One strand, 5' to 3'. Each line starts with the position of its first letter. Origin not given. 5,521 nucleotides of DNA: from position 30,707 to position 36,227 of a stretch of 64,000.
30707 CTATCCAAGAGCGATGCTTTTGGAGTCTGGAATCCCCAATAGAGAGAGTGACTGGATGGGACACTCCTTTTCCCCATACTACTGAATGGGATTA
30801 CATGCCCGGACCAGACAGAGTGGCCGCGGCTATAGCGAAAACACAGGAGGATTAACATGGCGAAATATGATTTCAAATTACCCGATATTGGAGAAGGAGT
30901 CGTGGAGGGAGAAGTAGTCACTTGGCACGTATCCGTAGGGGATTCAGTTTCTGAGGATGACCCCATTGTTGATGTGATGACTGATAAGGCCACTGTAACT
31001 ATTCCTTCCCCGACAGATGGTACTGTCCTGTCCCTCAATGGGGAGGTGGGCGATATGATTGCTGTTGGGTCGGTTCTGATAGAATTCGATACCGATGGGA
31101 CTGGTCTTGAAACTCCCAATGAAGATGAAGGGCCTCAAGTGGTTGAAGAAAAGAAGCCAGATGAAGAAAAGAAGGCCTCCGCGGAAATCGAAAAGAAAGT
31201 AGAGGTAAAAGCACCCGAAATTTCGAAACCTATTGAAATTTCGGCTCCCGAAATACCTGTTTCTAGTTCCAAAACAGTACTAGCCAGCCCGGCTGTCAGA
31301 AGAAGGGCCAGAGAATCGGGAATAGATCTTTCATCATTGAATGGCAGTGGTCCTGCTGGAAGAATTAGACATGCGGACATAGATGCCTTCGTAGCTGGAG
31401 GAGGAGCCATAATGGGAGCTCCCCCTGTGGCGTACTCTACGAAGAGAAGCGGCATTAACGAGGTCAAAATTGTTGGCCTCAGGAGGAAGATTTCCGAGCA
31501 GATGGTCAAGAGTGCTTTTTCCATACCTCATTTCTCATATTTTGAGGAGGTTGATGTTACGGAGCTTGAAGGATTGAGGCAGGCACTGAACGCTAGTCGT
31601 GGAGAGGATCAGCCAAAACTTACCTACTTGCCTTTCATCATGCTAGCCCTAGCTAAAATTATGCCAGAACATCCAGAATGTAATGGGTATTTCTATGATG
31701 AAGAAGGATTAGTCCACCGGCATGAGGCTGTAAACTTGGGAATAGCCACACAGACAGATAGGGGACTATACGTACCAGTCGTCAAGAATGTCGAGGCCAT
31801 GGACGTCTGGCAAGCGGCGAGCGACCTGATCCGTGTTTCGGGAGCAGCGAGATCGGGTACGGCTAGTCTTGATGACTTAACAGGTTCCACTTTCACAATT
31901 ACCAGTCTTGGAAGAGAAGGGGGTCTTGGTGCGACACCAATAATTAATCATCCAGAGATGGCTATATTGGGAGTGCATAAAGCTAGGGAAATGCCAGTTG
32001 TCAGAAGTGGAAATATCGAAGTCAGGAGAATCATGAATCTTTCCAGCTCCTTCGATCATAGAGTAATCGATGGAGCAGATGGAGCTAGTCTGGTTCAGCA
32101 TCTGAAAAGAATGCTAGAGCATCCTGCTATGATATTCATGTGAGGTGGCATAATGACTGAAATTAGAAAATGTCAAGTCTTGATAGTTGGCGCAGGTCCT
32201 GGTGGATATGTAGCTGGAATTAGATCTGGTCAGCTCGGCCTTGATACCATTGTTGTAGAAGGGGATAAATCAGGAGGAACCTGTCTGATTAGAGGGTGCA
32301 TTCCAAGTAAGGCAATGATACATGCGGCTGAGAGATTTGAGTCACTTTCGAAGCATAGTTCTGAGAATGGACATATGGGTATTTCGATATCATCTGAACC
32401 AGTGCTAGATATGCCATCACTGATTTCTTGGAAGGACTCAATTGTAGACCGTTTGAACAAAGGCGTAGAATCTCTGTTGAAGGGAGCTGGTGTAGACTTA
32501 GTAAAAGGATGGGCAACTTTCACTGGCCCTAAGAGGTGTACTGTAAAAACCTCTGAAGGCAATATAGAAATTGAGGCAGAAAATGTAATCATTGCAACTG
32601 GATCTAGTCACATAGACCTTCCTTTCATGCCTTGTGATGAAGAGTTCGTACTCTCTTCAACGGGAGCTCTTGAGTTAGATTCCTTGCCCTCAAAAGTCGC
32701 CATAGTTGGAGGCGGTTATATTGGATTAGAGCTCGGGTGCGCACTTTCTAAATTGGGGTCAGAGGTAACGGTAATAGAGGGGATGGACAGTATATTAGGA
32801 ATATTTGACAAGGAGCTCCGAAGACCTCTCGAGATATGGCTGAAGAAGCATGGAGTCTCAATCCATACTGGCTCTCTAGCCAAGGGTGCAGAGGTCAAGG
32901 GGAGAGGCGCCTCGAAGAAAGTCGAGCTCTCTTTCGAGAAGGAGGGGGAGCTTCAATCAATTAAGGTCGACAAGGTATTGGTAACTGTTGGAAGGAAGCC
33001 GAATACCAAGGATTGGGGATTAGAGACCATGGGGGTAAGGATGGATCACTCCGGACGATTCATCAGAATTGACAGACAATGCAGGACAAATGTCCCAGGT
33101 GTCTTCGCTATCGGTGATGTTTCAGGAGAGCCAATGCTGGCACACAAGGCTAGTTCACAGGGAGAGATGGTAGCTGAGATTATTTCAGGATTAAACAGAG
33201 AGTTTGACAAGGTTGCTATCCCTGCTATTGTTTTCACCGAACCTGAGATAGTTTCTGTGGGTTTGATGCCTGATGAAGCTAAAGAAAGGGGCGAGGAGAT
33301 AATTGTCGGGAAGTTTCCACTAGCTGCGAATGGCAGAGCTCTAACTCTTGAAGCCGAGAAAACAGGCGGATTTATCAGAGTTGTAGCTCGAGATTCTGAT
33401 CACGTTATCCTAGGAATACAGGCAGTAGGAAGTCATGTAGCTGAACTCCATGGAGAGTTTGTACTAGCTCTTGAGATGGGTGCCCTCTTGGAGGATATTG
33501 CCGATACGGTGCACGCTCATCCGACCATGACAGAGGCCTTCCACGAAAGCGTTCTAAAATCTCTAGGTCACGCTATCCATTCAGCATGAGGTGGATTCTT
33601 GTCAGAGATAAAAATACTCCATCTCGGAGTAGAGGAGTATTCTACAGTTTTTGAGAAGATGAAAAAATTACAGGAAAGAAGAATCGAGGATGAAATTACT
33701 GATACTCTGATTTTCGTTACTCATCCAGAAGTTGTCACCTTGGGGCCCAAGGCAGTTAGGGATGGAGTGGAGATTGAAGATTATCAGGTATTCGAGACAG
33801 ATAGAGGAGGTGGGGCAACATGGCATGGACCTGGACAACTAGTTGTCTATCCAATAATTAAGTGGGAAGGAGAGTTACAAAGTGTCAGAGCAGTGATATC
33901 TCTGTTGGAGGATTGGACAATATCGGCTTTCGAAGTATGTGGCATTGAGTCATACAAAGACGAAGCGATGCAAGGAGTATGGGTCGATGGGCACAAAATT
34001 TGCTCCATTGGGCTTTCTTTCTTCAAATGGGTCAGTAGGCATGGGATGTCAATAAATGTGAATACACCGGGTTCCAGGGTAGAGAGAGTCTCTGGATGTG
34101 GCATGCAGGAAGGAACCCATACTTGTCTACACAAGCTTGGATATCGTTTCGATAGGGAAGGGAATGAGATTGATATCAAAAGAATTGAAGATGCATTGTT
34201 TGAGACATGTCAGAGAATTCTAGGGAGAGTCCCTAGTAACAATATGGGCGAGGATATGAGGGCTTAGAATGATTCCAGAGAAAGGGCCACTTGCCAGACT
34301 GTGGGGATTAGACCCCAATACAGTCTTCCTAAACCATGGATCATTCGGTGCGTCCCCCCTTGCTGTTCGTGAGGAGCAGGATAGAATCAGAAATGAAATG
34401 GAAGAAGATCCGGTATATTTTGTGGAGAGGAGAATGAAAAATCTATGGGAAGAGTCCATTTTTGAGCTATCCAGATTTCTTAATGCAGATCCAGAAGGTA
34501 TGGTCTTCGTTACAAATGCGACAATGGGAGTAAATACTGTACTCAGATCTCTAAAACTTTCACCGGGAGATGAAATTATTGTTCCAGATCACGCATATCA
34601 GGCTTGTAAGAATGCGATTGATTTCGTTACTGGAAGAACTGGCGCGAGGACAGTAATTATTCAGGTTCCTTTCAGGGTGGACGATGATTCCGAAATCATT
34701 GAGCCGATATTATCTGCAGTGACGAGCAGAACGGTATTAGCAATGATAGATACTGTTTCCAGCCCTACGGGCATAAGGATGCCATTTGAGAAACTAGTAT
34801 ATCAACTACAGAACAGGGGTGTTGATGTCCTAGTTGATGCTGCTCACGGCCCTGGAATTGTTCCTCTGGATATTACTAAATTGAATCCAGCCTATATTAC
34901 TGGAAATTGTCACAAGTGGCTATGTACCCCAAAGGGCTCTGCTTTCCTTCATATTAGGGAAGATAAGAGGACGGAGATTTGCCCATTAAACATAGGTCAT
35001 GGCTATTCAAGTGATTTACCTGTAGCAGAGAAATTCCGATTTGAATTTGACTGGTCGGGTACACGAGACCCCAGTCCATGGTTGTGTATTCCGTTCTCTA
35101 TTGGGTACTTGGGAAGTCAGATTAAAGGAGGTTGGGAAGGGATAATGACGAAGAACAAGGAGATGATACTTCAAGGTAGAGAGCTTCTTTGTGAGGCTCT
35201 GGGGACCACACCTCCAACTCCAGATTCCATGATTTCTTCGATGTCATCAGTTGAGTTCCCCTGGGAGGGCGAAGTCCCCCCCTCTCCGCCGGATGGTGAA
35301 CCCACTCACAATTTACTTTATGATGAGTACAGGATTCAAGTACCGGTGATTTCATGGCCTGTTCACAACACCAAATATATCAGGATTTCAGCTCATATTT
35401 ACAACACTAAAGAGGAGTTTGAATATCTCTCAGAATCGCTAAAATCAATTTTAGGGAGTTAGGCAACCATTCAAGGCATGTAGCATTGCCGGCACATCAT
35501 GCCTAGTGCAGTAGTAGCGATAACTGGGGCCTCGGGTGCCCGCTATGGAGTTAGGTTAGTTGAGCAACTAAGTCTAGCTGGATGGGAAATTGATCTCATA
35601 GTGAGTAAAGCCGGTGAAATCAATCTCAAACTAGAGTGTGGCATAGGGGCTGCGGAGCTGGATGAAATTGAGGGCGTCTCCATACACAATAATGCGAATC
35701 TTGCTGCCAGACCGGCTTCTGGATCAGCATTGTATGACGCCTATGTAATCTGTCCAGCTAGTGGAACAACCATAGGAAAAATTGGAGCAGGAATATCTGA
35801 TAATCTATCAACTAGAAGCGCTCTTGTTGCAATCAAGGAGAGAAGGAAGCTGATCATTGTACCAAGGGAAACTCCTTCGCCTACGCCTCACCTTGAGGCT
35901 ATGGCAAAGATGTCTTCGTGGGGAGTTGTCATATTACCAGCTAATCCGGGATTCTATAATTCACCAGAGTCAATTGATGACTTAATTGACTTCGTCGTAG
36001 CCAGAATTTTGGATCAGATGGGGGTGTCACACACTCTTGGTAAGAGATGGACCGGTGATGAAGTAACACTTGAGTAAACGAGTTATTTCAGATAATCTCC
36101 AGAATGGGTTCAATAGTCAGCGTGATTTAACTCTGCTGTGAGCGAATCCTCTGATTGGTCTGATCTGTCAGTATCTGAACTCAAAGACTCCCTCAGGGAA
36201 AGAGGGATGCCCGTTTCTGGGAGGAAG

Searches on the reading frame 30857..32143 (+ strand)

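Call 9: search_protein_families(library=pfam, proteins=[window:30857-32143:+], max_evalue=0.001)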
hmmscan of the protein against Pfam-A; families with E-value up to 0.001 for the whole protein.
window:30857-32143:+ (428 aa): 4 families
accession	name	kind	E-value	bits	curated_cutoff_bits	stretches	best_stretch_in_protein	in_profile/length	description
PF00198.28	2-oxoacid_dh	-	2.4e-75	253.4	23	1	201-427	5-231/232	2-oxoacid dehydrogenases acyltransferase (catalytic domain)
PF00364.28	Biotin_lipoyl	-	1.3e-19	70.2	22.1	1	5-76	2-72/73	Biotin-requiring enzyme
PF02817.22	E3_binding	-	4.6e-15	56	23.7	1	141-175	1-35/36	e3 binding domain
PF13533.13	Biotin_lipoyl_2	-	2.3e-06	27.7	29.8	0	16-37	7-28/32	Biotin-lipoyl like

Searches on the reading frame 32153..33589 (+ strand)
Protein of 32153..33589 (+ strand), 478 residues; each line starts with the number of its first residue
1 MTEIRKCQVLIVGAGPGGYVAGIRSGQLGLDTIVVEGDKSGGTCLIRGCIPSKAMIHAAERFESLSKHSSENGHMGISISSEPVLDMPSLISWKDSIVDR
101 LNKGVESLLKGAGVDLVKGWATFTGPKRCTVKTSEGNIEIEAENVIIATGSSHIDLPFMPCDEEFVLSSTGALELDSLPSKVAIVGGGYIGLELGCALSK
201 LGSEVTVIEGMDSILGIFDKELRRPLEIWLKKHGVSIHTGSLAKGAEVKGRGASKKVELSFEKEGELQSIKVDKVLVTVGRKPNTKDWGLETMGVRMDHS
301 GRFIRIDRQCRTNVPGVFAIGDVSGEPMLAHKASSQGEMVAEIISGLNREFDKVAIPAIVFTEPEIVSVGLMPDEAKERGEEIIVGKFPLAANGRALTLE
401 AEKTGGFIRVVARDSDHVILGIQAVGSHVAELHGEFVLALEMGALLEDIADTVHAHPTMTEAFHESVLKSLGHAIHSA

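Call 9: search_protein_families(library=pfam, proteins=[window:32153-33589:+], max_evalue=0.001)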
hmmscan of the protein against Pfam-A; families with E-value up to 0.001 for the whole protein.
window:32153-33589:+ (478 aa): 9 families
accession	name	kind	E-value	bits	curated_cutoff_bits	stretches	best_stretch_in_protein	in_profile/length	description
PF07992.20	Pyr_redox_2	-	2.2e-71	241.1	26.1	1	8-337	2-291/291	Pyridine nucleotide-disulphide oxidoreductase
PF02852.28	Pyr_redox_dim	-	1.3e-30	106.3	25.3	1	356-466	1-109/110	Pyridine nucleotide-disulphide oxidoreductase, dimerisation domain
PF00070.33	Pyr_redox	-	1.4e-19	70.8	22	1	181-260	1-80/82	Pyridine nucleotide-disulphide oxidoreductase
PF13738.12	Pyr_redox_3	-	2.3e-13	50.5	30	1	129-321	114-305/305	Pyridine nucleotide-disulphide oxidoreductase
PF00890.30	FAD_binding_2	-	2.5e-06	27.4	20.4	0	9-42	2-36/414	FAD binding domain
PF01494.25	FAD_binding_3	-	4.6e-06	26.5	22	0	6-38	1-33/349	FAD binding domain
PF01134.28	GIDA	-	0.00014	21.5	22.1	0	8-56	1-47/391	Glucose inhibited division protein A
PF13450.12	NAD_binding_8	-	0.00026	21.7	21.9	0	184-213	1-30/68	NAD(P)-binding Rossmann-like domain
PF03486.20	HI0933_like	-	0.00033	20.6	50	0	8-43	2-37/244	HI0933-like protein Rossmann domain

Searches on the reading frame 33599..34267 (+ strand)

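Call 9: search_protein_families(library=pfam, proteins=[window:33599-34267:+], max_evalue=0.001)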
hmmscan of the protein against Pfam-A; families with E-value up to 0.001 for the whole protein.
window:33599-34267:+ (222 aa): 1 family
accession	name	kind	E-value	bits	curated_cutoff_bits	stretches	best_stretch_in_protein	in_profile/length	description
PF21948.1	LplA-B_cat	-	1.2e-27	97.6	27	1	15-165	3-157/200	Lipoyl protein ligase A/B catalytic domain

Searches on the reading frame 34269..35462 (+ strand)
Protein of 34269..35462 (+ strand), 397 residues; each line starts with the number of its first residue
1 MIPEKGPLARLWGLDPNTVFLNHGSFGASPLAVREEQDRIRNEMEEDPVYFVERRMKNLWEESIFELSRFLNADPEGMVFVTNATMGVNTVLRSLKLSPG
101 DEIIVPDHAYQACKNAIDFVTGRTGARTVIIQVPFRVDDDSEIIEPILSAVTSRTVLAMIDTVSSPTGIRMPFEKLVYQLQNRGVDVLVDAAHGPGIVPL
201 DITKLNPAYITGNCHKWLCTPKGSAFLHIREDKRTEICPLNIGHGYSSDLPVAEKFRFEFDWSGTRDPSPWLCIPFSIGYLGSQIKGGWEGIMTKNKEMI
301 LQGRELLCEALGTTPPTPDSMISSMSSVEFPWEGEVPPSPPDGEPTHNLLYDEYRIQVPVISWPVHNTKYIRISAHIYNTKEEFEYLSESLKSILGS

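Call 9: search_protein_families(library=pfam, proteins=[window:34269-35462:+], max_evalue=0.001)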
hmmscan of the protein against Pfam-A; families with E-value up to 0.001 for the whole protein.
window:34269-35462:+ (397 aa): 4 families
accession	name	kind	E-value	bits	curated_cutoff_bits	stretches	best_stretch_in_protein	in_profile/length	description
PF00266.25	Aminotran_5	-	5.2e-23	82.1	21.5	1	61-249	46-233/371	Aminotransferase class-V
PF01041.23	DegT_DnrJ_EryC1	-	2.3e-07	30.8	19.8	1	79-196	43-151/360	DegT/DnrJ/EryC1/StrS aminotransferase family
PF00155.27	Aminotran_1_2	-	4.6e-06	26.5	19.7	1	68-196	52-191/361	Aminotransferase class I and II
PF01053.26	Cys_Met_Meta_PP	-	1.6e-05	24.1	27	1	48-194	41-177/381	Cys/Met metabolism PLP-dependent enzyme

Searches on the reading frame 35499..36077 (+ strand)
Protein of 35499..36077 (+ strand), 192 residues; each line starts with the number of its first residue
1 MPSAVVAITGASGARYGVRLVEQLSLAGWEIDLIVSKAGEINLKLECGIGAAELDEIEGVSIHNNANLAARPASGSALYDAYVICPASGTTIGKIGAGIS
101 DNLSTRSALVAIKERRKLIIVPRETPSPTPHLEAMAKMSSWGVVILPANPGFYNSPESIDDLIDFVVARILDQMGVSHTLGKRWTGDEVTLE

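Call 19: search_protein_families(library=pfam, proteins=[window:35499-36077:+], max_evalue=0.0001)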
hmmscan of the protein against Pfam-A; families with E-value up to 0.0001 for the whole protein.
window:35499-36077:+ (192 aa): 1 family
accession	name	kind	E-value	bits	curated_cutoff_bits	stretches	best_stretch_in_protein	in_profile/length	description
PF02441.25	Flavoprotein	-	2.5e-39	134.9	22.7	1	5-173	4-161/162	Flavoprotein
